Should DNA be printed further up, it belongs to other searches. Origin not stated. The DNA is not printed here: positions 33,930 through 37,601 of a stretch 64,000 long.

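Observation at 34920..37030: Mucin-like protein with about 28 ~30-aa repeats (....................-x-T-E-T) and three >97%-identical 165-nt higher-order blocks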

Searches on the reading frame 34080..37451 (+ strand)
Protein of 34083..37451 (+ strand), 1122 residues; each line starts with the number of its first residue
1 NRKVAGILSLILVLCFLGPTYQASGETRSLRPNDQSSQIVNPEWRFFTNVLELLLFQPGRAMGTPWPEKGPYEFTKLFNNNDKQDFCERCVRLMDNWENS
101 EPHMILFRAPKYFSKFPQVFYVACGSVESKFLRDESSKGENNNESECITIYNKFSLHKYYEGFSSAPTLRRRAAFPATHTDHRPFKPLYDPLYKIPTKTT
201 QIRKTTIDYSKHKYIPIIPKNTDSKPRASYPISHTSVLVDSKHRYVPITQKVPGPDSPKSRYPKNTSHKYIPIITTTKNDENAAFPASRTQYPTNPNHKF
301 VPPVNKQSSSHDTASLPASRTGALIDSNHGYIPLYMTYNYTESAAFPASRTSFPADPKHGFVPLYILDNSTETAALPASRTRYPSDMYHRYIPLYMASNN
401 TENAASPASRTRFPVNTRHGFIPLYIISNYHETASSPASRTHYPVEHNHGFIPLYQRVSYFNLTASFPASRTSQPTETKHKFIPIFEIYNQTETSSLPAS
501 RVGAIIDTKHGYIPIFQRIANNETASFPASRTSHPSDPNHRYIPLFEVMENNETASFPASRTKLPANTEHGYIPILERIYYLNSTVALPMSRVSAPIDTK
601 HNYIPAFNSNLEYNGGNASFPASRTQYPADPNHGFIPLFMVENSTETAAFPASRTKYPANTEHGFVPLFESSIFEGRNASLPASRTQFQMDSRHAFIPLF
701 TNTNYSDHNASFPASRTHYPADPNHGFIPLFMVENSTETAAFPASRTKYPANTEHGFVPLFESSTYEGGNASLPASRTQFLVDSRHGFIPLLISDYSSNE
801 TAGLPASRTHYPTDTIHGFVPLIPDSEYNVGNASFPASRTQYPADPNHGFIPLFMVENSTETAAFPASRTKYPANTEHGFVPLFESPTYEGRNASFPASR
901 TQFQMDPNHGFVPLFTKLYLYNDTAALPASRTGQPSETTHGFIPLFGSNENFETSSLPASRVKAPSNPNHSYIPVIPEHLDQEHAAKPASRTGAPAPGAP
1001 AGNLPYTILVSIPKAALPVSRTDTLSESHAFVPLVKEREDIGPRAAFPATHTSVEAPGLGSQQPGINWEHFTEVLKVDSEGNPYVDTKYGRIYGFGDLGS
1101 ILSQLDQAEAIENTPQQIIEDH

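Call 5: search_protein_families(library=pfam, proteins=[window:34083-37451:+], max_evalue=1)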
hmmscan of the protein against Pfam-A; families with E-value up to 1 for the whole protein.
window:34083-37451:+ (1122 aa): 0 families

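Call 6: find_homologous_proteins(query=window:34083-37451:+)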
Query window:34083-37451:+ (1122 aa): 3 proteins with E <= 0.001 among 8000 candidates.
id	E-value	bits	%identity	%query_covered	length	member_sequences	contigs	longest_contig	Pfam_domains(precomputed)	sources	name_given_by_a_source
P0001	6.8e-225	768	43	96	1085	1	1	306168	-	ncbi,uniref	ncbi:YLP motif containing protein [Cryptosporidium xiaoi]|uniref:YLP motif containing protein n=1 Ta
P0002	1.3e-223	764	40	80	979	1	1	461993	-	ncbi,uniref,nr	ncbi:HxYxP motif containing repeat protein [Cryptosporidium ryanae]|uniref:HxYxP motif containing re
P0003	1.1e-212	727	41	77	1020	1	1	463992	-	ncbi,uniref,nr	ncbi:YLP motif containing protein [Cryptosporidium bovis]|uniref:YLP motif containing protein n=1 Ta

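Call 8: find_encoding_contigs(protein=window:34080-37448:+, flank=10000, max_places=6)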
Protein window:34080-37448:+ (1123 aa): 4 contigs read that carry it; 1 place shown.
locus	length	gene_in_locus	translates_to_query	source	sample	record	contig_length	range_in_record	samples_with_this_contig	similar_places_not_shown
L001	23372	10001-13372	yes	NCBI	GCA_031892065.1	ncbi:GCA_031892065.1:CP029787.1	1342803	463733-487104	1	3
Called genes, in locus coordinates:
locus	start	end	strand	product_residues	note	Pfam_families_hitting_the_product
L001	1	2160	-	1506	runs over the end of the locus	-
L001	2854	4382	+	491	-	-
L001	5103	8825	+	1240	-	PF00240:ubiquitin (faint), PF11976:Rad60-SLD (faint)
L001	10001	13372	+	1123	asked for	-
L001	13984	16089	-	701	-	-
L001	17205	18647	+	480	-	-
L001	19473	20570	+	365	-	-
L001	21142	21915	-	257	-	PF04935:SURF6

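Call 10: list_cluster_members(proteins=[window:34080-37448:+, window:38063-40168:-])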
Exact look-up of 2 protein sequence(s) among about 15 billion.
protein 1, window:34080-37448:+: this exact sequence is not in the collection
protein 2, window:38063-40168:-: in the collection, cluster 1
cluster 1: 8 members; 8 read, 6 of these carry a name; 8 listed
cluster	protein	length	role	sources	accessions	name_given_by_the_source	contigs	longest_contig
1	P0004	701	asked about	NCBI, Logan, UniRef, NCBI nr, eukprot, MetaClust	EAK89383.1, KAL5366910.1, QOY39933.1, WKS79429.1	hypothetical protein [Cryptosporidium parvum Iowa II] | Uncharacterized protein n=2 Tax=Cryptosporidium parvum TaxID=5807 RepID=Q5CW35_CRYPI | QOY39933.1 hypothetical protein CPATCC_003995 [Cryptosporidium parvum]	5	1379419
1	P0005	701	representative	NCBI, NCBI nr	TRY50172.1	Uncharacterized protein CTYZ_00000192 [Cryptosporidium tyzzeri]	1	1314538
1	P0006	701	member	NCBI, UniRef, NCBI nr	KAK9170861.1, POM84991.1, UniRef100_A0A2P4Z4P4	hypothetical protein CmeUKMEL1_15160 [Cryptosporidium meleagridis] | Integral membrane protein n=1 Tax=Cryptosporidium meleagridis TaxID=93969 ...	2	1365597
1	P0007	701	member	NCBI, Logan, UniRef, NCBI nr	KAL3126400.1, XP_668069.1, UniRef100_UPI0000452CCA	hypothetical protein [Cryptosporidium hominis TU502] | hypothetical protein n=1 Tax=Cryptosporidium hominis (strain TU502) TaxID=353151 ...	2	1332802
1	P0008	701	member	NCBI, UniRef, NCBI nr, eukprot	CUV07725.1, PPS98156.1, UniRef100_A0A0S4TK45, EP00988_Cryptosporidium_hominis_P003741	unnamed protein product [Cryptosporidium hominis] | Uncharacterized protein n=1 Tax=Cryptosporidium hominis TaxID=237895 ... | Uncharacterized protein GY17_00000608 [Cryptosporidium hominis]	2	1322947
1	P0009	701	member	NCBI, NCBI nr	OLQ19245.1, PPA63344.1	hypothetical protein ChUKH1_09945 [Cryptosporidium hominis] | hypothetical protein ChTU502y2012_421g0020 [Cryptosporidium hominis]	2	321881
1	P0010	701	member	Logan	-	-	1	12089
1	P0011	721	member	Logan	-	-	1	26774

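Call 12: find_encoding_contigs(protein=P0007, flank=10000, max_places=10)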
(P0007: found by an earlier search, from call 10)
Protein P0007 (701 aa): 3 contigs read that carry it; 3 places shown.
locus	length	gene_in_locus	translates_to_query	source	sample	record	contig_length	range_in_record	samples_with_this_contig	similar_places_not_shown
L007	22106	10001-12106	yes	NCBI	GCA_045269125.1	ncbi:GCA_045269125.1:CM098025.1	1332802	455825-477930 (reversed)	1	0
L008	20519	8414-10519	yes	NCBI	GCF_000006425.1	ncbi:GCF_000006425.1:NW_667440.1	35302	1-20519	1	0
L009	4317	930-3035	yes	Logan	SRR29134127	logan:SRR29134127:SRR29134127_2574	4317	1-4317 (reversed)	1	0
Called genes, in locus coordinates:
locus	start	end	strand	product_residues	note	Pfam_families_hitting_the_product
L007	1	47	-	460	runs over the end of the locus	PF26356:Pelota_N, PF03464:eRF1_2, PF03465:eRF1_3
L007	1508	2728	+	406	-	PF00270:DEAD, PF00271:Helicase_C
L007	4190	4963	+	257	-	PF04935:SURF6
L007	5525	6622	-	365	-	-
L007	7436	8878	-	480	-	-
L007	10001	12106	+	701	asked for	-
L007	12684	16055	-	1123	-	-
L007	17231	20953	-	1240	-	PF00240:ubiquitin (faint), PF11976:Rad60-SLD (faint)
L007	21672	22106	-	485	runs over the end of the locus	-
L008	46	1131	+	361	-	PF00270:DEAD, PF00271:Helicase_C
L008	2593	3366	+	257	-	PF04935:SURF6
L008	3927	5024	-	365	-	-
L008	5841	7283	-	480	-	-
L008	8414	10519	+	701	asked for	-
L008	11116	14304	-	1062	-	-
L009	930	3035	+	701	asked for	-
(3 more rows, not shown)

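Call 13: find_encoding_contigs(protein=P0005, flank=10000, max_places=4)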
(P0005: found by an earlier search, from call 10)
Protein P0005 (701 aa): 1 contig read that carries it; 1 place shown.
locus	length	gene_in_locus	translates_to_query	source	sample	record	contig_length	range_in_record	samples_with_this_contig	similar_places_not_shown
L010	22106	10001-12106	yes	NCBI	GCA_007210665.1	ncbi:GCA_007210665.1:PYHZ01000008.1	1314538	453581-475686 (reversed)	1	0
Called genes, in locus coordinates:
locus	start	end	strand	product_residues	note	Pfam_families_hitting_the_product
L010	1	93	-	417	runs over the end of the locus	-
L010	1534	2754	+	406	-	PF00270:DEAD, PF00271:Helicase_C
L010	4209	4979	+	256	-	PF04935:SURF6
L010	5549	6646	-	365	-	-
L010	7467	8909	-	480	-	-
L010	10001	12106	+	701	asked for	-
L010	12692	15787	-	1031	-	-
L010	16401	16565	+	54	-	-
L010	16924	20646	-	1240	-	PF00240:ubiquitin (faint), PF11976:Rad60-SLD (faint)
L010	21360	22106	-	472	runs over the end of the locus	-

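Call 14: find_encoding_contigs(protein=P0006, flank=10000, max_places=4)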
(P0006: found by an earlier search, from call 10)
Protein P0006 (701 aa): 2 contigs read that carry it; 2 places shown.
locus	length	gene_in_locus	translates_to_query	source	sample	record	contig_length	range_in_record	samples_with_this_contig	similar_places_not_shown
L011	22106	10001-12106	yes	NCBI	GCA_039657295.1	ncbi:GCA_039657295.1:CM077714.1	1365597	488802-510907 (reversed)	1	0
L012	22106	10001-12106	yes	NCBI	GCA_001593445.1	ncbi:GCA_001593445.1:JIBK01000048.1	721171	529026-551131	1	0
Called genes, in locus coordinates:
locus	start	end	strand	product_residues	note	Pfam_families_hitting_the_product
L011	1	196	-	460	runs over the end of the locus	PF26356:Pelota_N, PF03464:eRF1_2, PF03465:eRF1_3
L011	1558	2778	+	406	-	PF00270:DEAD, PF00271:Helicase_C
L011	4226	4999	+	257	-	PF04935:SURF6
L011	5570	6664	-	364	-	-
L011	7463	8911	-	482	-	-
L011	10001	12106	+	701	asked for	-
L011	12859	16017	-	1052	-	-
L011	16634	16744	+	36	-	-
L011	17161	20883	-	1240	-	PF00240:ubiquitin (faint), PF11976:Rad60-SLD (faint)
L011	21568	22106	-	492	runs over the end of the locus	-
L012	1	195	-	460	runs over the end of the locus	PF26356:Pelota_N, PF03464:eRF1_2, PF03465:eRF1_3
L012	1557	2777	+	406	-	PF00270:DEAD, PF00271:Helicase_C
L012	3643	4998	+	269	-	PF04935:SURF6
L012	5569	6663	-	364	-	-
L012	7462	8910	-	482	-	-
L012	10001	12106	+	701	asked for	-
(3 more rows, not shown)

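Call 15: find_encoding_contigs(protein=P0008, flank=10000, max_places=4)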
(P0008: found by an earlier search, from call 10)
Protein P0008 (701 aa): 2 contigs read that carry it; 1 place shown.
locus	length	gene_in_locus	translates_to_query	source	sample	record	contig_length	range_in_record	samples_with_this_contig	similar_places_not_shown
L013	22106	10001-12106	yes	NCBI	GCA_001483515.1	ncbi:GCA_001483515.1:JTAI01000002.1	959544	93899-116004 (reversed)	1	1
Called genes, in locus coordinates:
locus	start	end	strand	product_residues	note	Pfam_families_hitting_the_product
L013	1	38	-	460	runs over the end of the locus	PF26356:Pelota_N, PF03464:eRF1_2, PF03465:eRF1_3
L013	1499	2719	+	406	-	PF00270:DEAD, PF00271:Helicase_C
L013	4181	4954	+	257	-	PF04935:SURF6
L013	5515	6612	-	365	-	-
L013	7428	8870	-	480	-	-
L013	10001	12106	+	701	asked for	-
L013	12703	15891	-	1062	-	-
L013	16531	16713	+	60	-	-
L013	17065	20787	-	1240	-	PF00240:ubiquitin (faint), PF11976:Rad60-SLD (faint), PF14560:Ubiquitin_2 (faint)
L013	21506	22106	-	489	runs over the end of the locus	-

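Call 46: search_protein_representatives(protein=window:34080-37448:+)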
Query: 1123 residues. Proteins with E-value up to 0.001 (for the whole library): 5; up to 1e-10: 5; up to 1e-30: 4. The best 5 are listed.
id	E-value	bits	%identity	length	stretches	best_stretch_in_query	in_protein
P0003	9.0e-218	742.6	50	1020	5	21-254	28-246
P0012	8.1e-81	289.1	67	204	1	919-1120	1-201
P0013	8.6e-52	193.0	97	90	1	1-90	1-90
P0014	3.8e-42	161.1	46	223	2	9-184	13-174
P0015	6.7e-12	60.9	48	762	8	619-734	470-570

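Call 47: list_cluster_members(proteins=[P0012, P0013, P0014, P0015])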
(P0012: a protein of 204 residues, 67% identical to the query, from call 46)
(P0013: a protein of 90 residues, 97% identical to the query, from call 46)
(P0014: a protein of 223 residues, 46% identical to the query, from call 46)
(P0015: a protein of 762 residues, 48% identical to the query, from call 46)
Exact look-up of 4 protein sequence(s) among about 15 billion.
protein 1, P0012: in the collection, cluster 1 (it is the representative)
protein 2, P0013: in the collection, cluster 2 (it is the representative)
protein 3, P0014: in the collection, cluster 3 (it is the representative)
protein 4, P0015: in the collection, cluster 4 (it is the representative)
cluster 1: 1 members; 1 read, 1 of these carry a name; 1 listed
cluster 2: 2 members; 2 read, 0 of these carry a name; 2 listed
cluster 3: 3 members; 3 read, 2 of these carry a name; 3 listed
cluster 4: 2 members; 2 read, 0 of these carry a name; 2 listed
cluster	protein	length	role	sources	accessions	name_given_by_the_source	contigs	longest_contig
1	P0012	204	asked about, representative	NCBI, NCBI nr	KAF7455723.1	XP motif-containing protein [Cryptosporidium felis]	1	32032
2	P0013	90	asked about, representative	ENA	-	-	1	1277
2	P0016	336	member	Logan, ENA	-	-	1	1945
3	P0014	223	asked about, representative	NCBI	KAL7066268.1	hypothetical protein ACR3K2_32940, partial [Cryptosporidium serpentis]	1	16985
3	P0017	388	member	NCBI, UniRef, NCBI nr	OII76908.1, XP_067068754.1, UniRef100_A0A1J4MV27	hypothetical protein cand_022510 [Cryptosporidium andersoni] | Uncharacterized protein n=1 Tax=Cryptosporidium andersoni TaxID=117008 ...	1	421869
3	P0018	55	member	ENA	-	-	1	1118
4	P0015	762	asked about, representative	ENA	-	-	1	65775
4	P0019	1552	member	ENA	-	-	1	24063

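Call 71: search_solved_structures(query=A2, max_evalue=1)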
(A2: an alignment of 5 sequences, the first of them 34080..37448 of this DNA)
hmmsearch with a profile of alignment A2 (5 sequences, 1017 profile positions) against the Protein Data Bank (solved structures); distinct sequences matched with E-value up to 1: 0.

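Call 72: search_protein_families(library=pfam, proteins=[P0001, P0002, P0003, P0017, P0012], max_evalue=10)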
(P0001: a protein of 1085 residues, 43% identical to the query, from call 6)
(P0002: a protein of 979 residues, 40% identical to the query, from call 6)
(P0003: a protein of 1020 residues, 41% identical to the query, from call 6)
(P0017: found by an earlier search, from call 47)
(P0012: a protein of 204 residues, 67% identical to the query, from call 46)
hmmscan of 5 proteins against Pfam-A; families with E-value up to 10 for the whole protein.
P0001 (1085 aa): 2 families
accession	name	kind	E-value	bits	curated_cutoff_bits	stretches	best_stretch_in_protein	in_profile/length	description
PF09266.15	VirDNA-topo-I_N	-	0.033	14.8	25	0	440-458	8-26/58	Viral DNA topoisomerase I, N-terminal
PF17605.7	DUF5501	-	0.64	10.9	40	0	650-677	72-99/107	Family of unknown function (DUF5501)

P0002 (979 aa): 2 families
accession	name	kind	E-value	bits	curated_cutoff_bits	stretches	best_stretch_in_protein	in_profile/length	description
PF00719.24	Pyrophosphatase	-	0.00015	22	23.5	1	659-681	36-58/153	Inorganic pyrophosphatase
PF11591.13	2Fe-2S_Ferredox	-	1.1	9.6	25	0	843-860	16-33/34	Ferredoxin chloroplastic transit peptide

P0003 (1020 aa): 1 family
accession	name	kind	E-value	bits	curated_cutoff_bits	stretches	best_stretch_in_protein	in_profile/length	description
PF09266.15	VirDNA-topo-I_N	-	0.15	12.7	25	0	475-492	8-25/58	Viral DNA topoisomerase I, N-terminal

P0017 (388 aa): 1 family
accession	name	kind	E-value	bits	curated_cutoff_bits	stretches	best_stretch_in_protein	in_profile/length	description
PF00379.29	Chitin_bind_4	-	0.0026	18.4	25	2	198-217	46-64/66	Insect cuticle protein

P0012 (204 aa): 0 families

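Call 75: predict_structure(alignment_id=A2)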
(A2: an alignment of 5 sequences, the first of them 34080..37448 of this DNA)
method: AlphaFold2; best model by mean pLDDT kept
length: 1123 residues; sequences in the alignment: 5
mean_pLDDT: 29.4   pTM: 0.24
mean pLDDT of the five models: 29.4, 27.2, 26.6, 25.9, 24.3
residues with pLDDT >= 90: 0; 70-90: 0; 50-70: 1; < 50: 1122
segments of 3 or more residues with pLDDT < 50: 1-1077, 1079-1123
pLDDT, mean of each block of 10 residues (from residue 1): 39 42 36 34 34 32 29 34 44 41 32 33 34 39 38 33 27 23 24 27 26 24 25 25 33 34 26 26 26 28 28 27 28 25 27 30 29 30 31 28 31 28 26 28 28 26 27 28 28 30 27 29 32 30 29 31 29 28 28 29 27 30 30 30 29 29 29 30 29 30 30 29 30 30 29 29 28 29 28 26 28 30 27 29 32 28 29 32 27 30 30 25 26 27 24 28 26 23 22 23 24 24 24 25 24 26 29 42 43 39 39 31 26
secondary structure, 60 per line:
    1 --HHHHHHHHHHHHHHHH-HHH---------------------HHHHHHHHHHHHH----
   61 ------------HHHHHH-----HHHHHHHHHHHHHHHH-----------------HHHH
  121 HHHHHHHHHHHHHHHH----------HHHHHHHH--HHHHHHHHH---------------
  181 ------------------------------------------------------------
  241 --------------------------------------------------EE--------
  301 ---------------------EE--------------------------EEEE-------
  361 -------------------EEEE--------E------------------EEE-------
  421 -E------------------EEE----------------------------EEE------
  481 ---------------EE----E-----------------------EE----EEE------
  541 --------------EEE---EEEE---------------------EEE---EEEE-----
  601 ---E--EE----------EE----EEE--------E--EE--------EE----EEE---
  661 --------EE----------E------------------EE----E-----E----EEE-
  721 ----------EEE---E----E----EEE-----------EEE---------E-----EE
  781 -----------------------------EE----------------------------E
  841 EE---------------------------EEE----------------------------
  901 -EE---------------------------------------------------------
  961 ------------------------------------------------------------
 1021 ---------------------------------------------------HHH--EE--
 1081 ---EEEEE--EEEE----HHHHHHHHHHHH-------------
elements in order (helices of 4 or more, strands of 3 or more residues): H3-18 H44-56 H73-78 H84-99 H117-136 H147-154 H157-165 E350-353 E380-383 E411-413 E441-443 E472-474 E532-534 E555-557 E561-564 E586-588 E592-595 E625-627 E655-657 E717-719 E731-733 E747-749 E761-763 E840-842 E870-872 E1084-1088 E1091-1094 H1099-1110
